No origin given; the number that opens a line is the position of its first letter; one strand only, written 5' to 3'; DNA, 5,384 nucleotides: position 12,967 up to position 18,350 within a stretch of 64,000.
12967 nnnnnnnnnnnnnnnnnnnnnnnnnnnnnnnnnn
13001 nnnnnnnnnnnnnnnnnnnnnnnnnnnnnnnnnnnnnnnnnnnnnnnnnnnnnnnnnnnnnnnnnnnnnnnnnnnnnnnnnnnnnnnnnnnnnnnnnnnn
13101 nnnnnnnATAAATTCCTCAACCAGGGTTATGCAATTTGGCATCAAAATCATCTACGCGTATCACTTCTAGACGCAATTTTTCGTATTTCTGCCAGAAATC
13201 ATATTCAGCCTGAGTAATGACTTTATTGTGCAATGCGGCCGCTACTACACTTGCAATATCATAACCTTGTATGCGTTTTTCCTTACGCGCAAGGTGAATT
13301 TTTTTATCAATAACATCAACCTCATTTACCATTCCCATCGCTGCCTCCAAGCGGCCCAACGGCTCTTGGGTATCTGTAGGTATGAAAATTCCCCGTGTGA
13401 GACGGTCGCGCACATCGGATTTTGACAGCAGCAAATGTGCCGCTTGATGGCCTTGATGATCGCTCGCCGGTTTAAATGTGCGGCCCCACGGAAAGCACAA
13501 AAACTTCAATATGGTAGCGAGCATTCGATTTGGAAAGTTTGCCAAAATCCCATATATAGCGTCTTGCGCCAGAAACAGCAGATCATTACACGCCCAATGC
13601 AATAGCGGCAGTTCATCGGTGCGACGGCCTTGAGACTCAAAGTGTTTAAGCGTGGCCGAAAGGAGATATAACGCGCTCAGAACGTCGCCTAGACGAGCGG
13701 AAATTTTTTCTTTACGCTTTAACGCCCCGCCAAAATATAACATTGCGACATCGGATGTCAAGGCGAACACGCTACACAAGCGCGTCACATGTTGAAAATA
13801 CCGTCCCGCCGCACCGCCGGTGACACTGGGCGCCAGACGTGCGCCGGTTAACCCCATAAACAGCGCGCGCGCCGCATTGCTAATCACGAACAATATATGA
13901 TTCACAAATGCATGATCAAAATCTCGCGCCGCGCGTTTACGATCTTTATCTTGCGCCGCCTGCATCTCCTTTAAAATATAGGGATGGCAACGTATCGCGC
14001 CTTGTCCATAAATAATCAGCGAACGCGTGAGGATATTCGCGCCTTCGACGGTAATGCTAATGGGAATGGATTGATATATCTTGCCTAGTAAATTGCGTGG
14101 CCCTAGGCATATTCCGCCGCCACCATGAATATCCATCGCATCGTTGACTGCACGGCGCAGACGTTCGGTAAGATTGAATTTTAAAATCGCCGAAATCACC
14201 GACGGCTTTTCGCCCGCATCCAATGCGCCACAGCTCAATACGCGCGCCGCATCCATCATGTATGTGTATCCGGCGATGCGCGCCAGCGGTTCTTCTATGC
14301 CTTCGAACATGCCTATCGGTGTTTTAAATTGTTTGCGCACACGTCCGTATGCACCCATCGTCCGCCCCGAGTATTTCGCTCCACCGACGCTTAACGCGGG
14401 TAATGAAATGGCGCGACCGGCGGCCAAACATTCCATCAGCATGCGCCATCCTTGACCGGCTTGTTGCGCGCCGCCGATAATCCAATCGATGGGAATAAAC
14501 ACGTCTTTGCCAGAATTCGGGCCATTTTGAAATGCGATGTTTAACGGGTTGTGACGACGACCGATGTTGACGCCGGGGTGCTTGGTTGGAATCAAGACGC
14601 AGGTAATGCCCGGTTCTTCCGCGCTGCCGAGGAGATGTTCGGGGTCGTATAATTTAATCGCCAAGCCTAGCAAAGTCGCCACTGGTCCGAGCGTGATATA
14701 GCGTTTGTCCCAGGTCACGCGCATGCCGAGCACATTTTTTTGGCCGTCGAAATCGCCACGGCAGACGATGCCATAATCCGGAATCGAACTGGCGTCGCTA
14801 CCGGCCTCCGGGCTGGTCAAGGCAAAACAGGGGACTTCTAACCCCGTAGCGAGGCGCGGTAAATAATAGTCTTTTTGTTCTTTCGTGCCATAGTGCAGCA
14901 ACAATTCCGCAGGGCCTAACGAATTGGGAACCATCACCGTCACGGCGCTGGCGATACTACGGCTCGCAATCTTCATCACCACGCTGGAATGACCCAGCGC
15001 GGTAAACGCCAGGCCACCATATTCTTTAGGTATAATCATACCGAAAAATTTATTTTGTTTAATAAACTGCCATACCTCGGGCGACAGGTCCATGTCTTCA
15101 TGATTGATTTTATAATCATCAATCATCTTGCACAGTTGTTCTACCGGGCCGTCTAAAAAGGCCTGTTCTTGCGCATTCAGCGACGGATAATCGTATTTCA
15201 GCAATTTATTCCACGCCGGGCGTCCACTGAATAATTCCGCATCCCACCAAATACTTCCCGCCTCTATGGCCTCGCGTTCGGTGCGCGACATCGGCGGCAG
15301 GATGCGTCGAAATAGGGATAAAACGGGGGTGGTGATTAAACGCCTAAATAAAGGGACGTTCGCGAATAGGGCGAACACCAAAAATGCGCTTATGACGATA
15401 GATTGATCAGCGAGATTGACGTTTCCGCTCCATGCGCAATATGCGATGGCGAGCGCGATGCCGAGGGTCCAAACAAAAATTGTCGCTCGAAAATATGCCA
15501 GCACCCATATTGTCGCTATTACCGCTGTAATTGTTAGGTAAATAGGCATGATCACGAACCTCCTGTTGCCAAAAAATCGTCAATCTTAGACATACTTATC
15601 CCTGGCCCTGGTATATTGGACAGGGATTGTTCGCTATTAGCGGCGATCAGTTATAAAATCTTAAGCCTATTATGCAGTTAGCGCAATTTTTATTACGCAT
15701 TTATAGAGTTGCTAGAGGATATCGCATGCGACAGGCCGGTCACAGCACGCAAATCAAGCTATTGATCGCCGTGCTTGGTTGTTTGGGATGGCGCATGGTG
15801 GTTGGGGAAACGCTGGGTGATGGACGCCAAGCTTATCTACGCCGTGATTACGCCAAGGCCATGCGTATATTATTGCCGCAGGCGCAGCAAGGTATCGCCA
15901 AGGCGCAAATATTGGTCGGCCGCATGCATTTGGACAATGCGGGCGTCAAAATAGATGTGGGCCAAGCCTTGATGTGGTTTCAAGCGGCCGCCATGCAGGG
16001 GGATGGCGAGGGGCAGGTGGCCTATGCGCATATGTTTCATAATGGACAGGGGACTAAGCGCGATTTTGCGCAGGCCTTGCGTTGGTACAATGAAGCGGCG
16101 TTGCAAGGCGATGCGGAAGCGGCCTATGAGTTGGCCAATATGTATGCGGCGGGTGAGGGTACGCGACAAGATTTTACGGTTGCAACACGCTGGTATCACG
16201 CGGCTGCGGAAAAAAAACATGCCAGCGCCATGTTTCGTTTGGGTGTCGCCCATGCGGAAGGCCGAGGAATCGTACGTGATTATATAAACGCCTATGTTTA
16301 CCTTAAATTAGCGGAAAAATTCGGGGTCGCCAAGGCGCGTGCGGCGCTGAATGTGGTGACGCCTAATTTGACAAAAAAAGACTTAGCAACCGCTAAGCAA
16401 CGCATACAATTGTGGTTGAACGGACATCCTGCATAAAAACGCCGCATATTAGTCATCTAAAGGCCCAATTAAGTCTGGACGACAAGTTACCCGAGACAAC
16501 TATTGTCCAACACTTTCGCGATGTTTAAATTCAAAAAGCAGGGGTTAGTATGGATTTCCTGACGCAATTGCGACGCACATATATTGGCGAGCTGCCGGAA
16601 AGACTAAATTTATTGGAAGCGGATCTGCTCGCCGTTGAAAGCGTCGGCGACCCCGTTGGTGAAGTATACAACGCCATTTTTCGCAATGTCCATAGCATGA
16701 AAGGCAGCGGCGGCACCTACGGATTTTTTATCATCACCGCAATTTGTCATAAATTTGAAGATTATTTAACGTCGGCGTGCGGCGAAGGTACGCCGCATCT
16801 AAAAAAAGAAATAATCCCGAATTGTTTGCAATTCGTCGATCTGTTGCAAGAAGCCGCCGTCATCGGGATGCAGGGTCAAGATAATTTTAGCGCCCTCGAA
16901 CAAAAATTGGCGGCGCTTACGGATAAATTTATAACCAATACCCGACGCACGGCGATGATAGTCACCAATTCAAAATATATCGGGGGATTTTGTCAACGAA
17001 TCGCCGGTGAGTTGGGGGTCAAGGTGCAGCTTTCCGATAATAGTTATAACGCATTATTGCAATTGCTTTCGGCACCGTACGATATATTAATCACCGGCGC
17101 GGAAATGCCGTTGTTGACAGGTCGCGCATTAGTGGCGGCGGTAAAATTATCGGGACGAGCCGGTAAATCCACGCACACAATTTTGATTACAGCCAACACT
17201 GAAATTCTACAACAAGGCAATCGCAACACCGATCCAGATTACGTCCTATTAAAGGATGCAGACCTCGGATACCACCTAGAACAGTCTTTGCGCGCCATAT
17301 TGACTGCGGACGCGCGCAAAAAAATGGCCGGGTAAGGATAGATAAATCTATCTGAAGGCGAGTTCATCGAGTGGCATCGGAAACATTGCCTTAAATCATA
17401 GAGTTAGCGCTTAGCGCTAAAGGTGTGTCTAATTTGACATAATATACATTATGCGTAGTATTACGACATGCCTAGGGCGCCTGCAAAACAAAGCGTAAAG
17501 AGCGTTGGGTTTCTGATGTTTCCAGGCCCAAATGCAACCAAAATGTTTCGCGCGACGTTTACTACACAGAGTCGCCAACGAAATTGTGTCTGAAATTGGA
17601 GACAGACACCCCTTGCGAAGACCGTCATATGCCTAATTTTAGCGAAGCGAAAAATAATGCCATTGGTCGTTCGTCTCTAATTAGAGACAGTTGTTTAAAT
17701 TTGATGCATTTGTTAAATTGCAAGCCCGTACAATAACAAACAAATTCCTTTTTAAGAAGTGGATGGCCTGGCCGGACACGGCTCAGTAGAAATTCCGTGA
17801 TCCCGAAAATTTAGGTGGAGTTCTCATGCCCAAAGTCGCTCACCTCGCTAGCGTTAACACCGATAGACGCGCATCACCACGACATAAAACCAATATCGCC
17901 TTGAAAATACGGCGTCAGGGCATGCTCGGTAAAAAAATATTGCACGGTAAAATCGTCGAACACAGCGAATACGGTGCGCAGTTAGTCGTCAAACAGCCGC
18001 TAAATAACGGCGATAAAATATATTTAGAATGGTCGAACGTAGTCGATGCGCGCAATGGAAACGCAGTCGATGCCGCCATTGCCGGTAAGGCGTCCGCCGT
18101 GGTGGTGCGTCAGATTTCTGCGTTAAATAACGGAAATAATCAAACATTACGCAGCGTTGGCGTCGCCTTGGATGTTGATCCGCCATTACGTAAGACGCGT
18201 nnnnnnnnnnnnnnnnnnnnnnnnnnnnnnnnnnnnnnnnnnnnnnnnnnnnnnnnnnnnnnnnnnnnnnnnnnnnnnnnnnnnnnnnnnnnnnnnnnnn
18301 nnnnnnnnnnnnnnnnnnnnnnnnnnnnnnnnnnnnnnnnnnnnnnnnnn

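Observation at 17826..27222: Pga-like exopolysaccharide locus with unusual domain architectures (PilZ-fused synthase; TPR–deacetylase–porin fusion; GH18 hydrolase)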

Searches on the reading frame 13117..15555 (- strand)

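Call 4: search_protein_families(library=pfam, proteins=[window:13117-15555:-], max_evalue=0.01)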
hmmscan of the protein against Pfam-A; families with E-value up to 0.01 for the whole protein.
window:13117-15555:- (812 aa): 4 families
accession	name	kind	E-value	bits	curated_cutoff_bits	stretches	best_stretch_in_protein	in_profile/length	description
PF09317.16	ACDH_C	-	4.9e-106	355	25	1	521-804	1-284/284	Acyl-CoA dehydrogenase, C-terminal, bacterial type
PF02771.21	Acyl-CoA_dh_N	-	8.3e-17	62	22.9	1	153-238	28-112/113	Acyl-CoA dehydrogenase, N-terminal domain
PF00441.29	Acyl-CoA_dh_1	-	4.7e-16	59.7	22.4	1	367-514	1-145/150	Acyl-CoA dehydrogenase, C-terminal domain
PF02770.24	Acyl-CoA_dh_M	-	1.6e-07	31.8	33.3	1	243-338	1-82/97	Acyl-CoA dehydrogenase, middle domain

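Call 5: search_protein_families(library=ncbifam, proteins=[window:13117-15555:-], max_evalue=0.01)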
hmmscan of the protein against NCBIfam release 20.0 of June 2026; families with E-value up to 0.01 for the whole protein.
window:13117-15555:- (812 aa): 17 families
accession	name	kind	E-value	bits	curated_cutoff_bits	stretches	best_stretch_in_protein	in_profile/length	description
NF007000.1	PRK09463.1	subfamily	0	1139.5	600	1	84-807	1-723/726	acyl-CoA dehydrogenase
NF009586.0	PRK13026.1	subfamily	0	1107.6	608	1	54-807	6-759/777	acyl-CoA dehydrogenase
NF038187.1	FadE_coli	exception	0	1092.7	1300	1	7-807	2-797/816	acyl-CoA dehydrogenase FadE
NF042972.1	AcrlCoAredClosAcrC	equivalog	3.8e-31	108.1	640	1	158-482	38-342/378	acryloyl-CoA reductase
NF058590.1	AcCoDHFadEBacil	equivalog_domain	3.8e-24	85.1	600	1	149-511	46-403/586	acyl-CoA dehydrogenase FadE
NF042439.1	SulpropCoADesulf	equivalog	9.1e-23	80.6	600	1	164-481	32-335/379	3-sulfinopropanoyl-CoA desulfinase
NF045652.1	ProlPCPDhRedW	equivalog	1.6e-22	79.8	650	1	160-490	35-348/376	L-prolyl-[peptidyl-carrier protein] dehydrogenase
NF045552.1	GlutCoADH_Des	equivalog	1.9e-19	70.1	470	1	160-518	41-379/387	glutaryl-CoA dehydrogenase Acd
NF053553.1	prodigi_MBC_PigA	equivalog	3.1e-16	59.5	500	1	150-513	30-374/381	prodigiosin MBC biosynthesis dehydrogenase PigA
NF043006.1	CyhCrbnylCoADH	equivalog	1.3e-14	54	650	1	156-511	35-368/380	cyclohexane-1-carbonyl-CoA dehydrogenase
NF052270.1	Staph_DH_FadE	equivalog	3.3e-14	52.4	600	1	205-484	104-361/400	acyl-CoA dehydrogenase FadE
TIGR03207.1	cyc_hxne_CoA_dh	equivalog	9.3e-11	41.1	575.35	1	161-481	37-337/372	cyclohexanecarboxyl-CoA dehydrogenase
NF008997.0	PRK12341.1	equivalog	1.4e-10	40.8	537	1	149-481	30-341/382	acyl-CoA dehydrogenase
NF002885.1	PRK03354.1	equivalog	7.6e-06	25.2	540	1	170-258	51-135/378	crotonobetainyl-CoA dehydrogenase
TIGR03204.1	pimC_large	equivalog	1.3e-05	24.3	623.85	1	144-259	31-140/395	pimeloyl-CoA dehydrogenase large subunit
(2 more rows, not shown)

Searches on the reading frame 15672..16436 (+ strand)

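Call 4: search_protein_families(library=pfam, proteins=[window:15672-16436:+], max_evalue=0.01)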
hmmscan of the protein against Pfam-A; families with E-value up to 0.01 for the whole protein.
window:15672-16436:+ (254 aa): 1 family
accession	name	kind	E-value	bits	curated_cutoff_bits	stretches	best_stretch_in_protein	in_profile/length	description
PF08238.18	Sel1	-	5.7e-27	93.6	30.7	4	113-147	2-36/36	Sel1 repeat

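Call 5: search_protein_families(library=ncbifam, proteins=[window:15672-16436:+], max_evalue=0.01)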
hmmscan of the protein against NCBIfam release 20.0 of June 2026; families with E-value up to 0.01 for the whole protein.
window:15672-16436:+ (254 aa): 4 families
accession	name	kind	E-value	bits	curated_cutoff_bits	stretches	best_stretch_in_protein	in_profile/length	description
NF033786.1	phenyl_MerG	equivalog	5.1e-15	56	350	2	122-242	75-204/217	phenylmercury resistance protein MerG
NF038194.1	AlgK_TPR_lipo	equivalog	1.7e-12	46.8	700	2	177-246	362-431/448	alginate biosynthesis TPR repeat lipoprotein AlgK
NF045484.1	TransRegExoR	equivalog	1.8e-10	40.5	450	2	86-150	134-199/267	exopolysaccharide production regulator ExoR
NF047621.1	FlgprotMotXVib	equivalog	3.1e-08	33.3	330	1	78-177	74-173/211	flagellar protein MotX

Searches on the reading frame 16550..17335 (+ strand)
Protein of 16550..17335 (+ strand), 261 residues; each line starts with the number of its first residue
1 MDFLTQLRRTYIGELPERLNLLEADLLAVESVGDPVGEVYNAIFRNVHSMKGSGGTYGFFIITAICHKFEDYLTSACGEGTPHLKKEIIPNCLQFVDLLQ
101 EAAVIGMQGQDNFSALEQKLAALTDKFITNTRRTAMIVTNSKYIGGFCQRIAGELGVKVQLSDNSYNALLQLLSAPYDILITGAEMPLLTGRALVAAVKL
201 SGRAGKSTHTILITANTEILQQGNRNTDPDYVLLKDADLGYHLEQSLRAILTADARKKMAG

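Call 4: search_protein_families(library=pfam, proteins=[window:16550-17335:+], max_evalue=0.01)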
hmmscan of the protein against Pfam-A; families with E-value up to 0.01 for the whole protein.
window:16550-17335:+ (261 aa): 2 families
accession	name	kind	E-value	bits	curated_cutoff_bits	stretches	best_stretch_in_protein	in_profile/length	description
PF01627.28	Hpt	-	2.5e-11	44.1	24.6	1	6-88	1-70/84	Hpt domain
PF00072.30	Response_reg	-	0.0015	19.1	30.2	1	137-218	3-81/111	Response regulator receiver domain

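Call 5: search_protein_families(library=ncbifam, proteins=[window:16550-17335:+], max_evalue=0.01)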
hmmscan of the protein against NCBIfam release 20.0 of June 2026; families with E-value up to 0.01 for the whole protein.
window:16550-17335:+ (261 aa): 3 families
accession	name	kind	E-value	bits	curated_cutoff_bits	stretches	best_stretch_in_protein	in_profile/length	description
NF007835.0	PRK10547.1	equivalog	9.9e-11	40.9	793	1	4-102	3-99/670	chemotaxis protein CheA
NF041336.1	CheA_Halo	equivalog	4.7e-05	22.2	950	1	7-101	4-96/666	chemotaxis protein CheA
NF007969.0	PRK10693.1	equivalog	0.004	16.2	329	1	135-216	10-88/337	two-component system response regulator RssB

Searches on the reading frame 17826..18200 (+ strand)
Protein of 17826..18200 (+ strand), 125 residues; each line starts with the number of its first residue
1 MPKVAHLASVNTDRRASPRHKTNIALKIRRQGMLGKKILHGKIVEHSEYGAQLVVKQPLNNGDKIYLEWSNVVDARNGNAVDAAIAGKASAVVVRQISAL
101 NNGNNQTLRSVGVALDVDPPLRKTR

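Call 35: search_solved_structures(query=A3, max_evalue=1)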
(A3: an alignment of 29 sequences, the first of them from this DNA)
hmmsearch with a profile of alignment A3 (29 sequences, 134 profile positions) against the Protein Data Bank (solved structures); distinct sequences matched with E-value up to 1: 7.
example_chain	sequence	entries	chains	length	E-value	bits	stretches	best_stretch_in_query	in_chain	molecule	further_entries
4p00_A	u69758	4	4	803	0.00038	23.4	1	17-67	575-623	Cellulose Synthase A subunit | Cellulose Synthase subunit A | Putative cellulose synthase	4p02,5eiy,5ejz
4hg6_A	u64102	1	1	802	0.00038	23.4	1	17-67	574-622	Cellulose Synthase Subunit A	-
5ej1_A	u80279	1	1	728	0.00044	23.2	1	17-67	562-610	Putative cellulose synthase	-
3pve_A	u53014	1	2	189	0.16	14.8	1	54-85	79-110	Agrin, Agrin protein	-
7o0w_C2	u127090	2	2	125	0.17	14.8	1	46-75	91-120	RC-U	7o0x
8s9p_A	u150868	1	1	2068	0.52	13.2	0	54-85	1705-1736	Agrin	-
4i86_A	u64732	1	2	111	0.77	12.7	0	21-122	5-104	Cellulose synthase 1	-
